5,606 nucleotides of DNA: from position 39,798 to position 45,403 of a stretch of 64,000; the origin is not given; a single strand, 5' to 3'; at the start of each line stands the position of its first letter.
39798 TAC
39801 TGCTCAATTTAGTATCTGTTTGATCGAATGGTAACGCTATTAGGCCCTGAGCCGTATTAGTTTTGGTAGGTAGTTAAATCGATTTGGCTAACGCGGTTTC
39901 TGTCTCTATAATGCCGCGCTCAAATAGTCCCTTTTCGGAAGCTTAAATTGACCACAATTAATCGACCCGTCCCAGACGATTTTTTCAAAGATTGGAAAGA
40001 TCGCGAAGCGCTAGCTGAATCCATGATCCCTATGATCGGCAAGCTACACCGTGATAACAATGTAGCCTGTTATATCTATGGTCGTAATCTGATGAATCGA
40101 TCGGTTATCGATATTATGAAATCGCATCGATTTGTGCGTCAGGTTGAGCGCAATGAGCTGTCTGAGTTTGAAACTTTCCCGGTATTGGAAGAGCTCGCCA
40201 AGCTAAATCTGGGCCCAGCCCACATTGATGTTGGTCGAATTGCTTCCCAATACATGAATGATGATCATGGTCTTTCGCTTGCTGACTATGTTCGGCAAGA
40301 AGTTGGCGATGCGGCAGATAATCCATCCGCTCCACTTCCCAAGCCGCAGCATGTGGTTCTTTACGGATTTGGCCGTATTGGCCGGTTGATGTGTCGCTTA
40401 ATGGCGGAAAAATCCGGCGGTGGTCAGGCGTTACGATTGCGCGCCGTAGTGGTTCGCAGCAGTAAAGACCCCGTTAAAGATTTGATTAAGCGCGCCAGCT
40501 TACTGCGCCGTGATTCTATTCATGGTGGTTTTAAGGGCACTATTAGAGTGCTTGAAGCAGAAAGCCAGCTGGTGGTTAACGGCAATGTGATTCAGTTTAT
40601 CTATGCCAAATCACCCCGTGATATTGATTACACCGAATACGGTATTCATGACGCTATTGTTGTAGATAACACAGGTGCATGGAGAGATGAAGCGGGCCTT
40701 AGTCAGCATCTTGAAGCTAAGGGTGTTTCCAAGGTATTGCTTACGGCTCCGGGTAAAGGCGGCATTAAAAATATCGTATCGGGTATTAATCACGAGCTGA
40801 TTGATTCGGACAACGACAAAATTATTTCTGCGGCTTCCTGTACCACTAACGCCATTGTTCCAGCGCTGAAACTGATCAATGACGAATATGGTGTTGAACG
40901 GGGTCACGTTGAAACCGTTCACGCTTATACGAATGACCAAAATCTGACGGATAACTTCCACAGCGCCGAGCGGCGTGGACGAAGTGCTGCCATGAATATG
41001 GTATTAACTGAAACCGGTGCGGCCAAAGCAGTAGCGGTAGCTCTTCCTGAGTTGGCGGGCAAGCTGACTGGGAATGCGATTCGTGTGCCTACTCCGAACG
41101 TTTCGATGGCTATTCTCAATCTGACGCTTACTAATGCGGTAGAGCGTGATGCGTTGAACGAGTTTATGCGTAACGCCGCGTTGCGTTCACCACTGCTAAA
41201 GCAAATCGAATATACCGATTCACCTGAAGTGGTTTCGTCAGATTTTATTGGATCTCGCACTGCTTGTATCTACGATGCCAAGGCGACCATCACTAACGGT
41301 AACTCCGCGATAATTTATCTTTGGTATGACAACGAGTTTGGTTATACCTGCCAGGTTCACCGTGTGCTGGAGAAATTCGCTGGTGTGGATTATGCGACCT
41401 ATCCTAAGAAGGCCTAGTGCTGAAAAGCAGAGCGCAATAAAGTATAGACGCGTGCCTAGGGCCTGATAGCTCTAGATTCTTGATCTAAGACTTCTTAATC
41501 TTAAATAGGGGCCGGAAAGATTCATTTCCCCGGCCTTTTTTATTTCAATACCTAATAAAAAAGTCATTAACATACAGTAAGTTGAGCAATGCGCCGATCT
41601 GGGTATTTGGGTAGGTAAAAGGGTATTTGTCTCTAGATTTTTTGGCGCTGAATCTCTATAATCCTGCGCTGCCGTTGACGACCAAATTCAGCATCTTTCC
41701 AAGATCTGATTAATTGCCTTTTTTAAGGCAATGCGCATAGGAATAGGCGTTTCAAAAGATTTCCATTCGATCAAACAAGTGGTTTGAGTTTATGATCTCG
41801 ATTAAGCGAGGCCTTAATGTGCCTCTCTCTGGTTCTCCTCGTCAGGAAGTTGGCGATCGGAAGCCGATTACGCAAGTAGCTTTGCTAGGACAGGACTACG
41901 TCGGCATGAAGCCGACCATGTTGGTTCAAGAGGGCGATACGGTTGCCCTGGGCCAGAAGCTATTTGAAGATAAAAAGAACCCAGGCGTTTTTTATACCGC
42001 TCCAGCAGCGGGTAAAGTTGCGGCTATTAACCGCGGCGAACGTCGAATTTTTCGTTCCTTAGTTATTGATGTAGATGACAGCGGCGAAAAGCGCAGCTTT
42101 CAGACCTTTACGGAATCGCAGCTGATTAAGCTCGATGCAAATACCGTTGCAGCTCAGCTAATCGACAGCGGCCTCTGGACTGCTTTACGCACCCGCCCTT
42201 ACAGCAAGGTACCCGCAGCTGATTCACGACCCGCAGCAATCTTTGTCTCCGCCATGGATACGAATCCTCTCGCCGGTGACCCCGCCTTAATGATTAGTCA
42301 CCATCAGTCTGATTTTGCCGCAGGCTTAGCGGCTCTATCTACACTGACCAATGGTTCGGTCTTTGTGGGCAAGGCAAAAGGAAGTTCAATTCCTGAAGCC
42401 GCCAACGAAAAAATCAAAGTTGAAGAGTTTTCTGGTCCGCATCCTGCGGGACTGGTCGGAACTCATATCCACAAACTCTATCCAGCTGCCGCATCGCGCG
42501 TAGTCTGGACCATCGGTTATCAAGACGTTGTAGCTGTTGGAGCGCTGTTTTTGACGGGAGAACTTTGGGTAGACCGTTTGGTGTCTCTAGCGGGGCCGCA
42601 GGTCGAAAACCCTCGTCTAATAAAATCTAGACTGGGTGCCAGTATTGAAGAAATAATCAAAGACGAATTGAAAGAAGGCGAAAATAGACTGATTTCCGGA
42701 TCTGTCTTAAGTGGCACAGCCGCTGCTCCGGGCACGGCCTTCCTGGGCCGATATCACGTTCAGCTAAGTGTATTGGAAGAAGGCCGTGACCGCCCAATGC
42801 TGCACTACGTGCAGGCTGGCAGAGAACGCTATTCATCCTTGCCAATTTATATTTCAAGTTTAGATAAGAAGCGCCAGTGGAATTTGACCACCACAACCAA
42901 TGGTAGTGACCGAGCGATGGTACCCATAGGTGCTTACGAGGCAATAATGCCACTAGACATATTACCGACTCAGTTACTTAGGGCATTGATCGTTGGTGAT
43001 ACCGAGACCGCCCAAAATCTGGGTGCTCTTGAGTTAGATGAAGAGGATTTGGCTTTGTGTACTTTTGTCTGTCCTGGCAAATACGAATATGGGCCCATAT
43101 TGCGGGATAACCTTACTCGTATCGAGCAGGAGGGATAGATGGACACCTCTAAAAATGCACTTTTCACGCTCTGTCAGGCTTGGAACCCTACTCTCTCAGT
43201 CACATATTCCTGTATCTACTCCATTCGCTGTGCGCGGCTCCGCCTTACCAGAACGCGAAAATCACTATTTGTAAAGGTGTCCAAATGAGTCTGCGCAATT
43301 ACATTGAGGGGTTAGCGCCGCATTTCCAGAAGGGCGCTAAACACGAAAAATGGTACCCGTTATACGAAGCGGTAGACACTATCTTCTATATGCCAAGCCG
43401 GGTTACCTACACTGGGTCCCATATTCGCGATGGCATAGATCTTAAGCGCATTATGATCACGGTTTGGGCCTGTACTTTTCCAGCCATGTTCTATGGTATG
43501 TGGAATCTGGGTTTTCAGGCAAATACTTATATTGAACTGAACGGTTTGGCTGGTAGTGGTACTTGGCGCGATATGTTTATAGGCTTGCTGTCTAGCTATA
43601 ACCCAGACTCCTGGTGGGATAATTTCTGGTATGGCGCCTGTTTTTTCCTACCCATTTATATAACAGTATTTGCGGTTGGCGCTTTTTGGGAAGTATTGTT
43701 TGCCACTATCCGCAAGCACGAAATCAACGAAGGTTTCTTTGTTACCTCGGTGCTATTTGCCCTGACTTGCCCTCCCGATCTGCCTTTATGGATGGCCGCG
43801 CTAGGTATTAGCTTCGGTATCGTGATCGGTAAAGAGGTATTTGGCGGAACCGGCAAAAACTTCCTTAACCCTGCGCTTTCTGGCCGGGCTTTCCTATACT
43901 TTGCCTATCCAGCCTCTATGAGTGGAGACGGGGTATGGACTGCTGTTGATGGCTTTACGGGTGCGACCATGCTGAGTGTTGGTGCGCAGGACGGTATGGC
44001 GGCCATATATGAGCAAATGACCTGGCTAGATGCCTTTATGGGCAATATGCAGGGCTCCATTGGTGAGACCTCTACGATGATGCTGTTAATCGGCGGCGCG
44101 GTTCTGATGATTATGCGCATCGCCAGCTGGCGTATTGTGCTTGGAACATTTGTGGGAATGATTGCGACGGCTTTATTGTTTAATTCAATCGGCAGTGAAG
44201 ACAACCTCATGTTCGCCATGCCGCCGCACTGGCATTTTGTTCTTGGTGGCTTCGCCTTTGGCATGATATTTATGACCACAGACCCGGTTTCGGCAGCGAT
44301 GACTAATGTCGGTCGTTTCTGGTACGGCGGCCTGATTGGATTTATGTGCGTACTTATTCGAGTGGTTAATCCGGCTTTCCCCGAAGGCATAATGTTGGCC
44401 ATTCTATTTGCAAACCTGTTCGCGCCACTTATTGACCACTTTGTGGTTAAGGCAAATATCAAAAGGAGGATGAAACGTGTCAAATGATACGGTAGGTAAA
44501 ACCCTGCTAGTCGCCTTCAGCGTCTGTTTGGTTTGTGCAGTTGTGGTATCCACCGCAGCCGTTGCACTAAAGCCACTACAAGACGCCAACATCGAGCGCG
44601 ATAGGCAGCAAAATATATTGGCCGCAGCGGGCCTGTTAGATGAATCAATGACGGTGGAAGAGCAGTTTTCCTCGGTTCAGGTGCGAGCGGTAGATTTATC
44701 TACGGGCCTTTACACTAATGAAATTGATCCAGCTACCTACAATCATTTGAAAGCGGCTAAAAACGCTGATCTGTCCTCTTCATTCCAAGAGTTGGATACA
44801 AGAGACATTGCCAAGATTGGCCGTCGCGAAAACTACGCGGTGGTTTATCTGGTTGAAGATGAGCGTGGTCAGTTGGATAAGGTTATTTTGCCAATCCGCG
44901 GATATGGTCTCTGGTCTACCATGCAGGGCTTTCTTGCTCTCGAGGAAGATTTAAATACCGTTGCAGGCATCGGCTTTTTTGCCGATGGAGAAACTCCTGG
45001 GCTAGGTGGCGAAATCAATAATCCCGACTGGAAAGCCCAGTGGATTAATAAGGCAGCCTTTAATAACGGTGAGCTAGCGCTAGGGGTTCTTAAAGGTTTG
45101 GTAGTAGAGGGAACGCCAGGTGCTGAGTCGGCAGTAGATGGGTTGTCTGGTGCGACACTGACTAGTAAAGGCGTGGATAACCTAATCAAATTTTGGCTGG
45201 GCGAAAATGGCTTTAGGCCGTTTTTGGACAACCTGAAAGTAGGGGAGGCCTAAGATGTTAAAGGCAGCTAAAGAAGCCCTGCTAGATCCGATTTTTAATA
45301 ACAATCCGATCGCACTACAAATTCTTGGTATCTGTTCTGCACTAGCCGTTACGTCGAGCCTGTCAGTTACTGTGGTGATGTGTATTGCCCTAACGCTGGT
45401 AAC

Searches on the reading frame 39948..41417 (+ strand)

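Call 77: search_protein_families(library=pfam, proteins=[window:39948-41417:+], max_evalue=0.00001)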
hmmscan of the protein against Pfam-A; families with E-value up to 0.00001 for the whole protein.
window:39948-41417:+ (489 aa): 2 families
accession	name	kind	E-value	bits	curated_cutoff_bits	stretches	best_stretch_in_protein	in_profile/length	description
PF02800.25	Gp_dh_C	-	5.6e-43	146.7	24.4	1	303-460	1-158/158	Glyceraldehyde 3-phosphate dehydrogenase, C-terminal domain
PF00044.30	Gp_dh_N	-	2.9e-18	66.5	31.7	1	135-247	2-100/101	Glyceraldehyde 3-phosphate dehydrogenase, NAD binding domain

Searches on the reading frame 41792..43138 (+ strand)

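Call 77: search_protein_families(library=pfam, proteins=[window:41792-43138:+], max_evalue=0.00001)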
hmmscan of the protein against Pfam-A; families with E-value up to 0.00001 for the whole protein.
window:41792-43138:+ (448 aa): 3 families
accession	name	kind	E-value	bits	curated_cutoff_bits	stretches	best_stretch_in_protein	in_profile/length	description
PF24836.1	NQRA_2nd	-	2.7e-57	193.4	25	1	115-258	2-145/145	NqrA second alpha/beta domain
PF05896.17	NQRA_N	-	5.6e-36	123.1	25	1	2-95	1-94/94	NqrA N-terminal barrel-sandwich hybrid domain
PF11973.14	NQRA_SLBB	-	1.9e-19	70.3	27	1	264-311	2-49/51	NQRA C-terminal domain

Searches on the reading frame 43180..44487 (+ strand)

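Call 77: search_protein_families(library=pfam, proteins=[window:43180-44487:+], max_evalue=0.00001)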
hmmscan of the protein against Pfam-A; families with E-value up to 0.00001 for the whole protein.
window:43180-44487:+ (435 aa): 1 family
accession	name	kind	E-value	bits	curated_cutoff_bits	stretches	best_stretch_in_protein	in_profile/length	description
PF03116.20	NQR2_RnfD_RnfE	-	7.7e-102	341.1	27.7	1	78-427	4-295/296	NQR2, RnfD, RnfE family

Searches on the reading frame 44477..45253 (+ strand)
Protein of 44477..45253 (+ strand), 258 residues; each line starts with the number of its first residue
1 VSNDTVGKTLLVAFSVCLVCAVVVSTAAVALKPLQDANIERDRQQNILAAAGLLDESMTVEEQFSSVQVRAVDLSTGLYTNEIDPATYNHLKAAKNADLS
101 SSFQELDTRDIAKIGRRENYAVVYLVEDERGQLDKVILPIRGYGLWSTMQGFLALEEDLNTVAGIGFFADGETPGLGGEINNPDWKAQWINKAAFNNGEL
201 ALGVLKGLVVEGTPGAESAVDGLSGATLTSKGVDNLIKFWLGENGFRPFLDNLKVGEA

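Call 77: search_protein_families(library=pfam, proteins=[window:44477-45253:+], max_evalue=0.00001)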
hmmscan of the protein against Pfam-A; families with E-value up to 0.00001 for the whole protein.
window:44477-45253:+ (258 aa): 1 family
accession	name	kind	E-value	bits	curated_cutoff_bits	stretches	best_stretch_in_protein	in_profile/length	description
PF04205.19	FMN_bind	-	6.4e-14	52.8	22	1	144-241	1-76/77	FMN-binding domain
